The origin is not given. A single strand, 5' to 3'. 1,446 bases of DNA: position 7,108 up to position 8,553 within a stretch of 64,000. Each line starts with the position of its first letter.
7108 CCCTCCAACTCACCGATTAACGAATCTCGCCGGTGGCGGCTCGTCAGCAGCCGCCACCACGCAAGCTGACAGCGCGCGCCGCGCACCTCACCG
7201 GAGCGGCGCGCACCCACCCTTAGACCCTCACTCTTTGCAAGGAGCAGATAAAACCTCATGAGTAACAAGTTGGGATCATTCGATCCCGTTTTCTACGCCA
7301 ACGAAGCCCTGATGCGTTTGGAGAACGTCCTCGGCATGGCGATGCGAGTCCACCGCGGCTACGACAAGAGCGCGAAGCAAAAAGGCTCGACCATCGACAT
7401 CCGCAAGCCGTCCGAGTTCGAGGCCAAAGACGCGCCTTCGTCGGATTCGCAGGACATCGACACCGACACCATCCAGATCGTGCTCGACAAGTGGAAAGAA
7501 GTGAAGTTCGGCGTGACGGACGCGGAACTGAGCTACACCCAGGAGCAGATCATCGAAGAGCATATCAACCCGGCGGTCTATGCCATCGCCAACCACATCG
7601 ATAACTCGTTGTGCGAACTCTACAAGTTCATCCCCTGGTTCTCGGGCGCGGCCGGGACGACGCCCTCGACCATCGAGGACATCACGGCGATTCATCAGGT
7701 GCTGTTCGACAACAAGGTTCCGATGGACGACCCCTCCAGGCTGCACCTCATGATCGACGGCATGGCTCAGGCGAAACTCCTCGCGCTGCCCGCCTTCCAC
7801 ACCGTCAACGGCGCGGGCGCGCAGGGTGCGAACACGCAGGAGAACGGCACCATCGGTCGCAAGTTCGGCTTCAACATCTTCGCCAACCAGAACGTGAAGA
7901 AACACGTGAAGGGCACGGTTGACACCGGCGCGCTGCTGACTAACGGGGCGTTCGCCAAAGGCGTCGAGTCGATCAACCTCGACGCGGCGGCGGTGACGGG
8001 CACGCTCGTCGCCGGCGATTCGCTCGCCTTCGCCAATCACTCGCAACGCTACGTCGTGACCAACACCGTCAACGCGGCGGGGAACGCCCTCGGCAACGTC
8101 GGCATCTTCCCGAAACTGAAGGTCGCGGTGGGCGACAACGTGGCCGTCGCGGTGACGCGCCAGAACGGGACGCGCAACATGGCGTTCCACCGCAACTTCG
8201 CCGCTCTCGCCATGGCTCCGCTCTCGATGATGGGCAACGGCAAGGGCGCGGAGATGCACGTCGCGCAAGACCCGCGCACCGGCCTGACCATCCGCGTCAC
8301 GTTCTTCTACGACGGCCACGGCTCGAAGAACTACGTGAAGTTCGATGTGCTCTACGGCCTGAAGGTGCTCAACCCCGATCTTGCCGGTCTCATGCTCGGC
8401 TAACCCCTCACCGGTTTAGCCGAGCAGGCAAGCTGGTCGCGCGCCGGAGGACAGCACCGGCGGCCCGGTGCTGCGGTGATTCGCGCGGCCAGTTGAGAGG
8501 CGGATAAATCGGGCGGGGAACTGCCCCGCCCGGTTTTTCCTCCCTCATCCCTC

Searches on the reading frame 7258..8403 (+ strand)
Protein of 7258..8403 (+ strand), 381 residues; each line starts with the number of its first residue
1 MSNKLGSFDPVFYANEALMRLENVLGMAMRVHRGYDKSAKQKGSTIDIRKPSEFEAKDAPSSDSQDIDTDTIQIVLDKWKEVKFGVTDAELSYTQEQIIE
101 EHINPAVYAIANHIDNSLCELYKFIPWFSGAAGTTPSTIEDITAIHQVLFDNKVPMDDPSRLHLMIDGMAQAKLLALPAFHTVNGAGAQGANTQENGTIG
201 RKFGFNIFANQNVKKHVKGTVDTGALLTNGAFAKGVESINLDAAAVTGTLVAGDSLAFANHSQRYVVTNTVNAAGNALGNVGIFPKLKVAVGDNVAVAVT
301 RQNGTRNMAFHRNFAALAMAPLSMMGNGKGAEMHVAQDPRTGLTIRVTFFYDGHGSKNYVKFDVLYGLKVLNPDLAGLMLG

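Call 29: search_protein_families(library=pfam, proteins=[window:7258-8403:+], max_evalue=0.001)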
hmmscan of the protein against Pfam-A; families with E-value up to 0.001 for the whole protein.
window:7258-8403:+ (381 aa): 1 family
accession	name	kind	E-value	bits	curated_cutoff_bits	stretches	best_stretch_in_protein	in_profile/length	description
PF11651.14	P22_CoatProtein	-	7e-40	137.5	24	1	13-380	12-422/423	P22 coat protein - gene protein 5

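Call 30: search_protein_families(library=phrogs, proteins=[window:7258-8403:+], max_evalue=0.001)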
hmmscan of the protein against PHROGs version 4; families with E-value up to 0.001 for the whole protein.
window:7258-8403:+ (381 aa): 3 families
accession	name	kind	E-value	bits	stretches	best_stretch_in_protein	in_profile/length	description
phrog_283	-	head and packaging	5.5e-78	264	1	1-381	1-383/385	major head protein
phrog_267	-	head and packaging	3.2e-08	34.1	1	12-257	44-266/410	major head protein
phrog_1302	-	tail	0.00067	20.2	0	230-297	96-163/201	distal tail protein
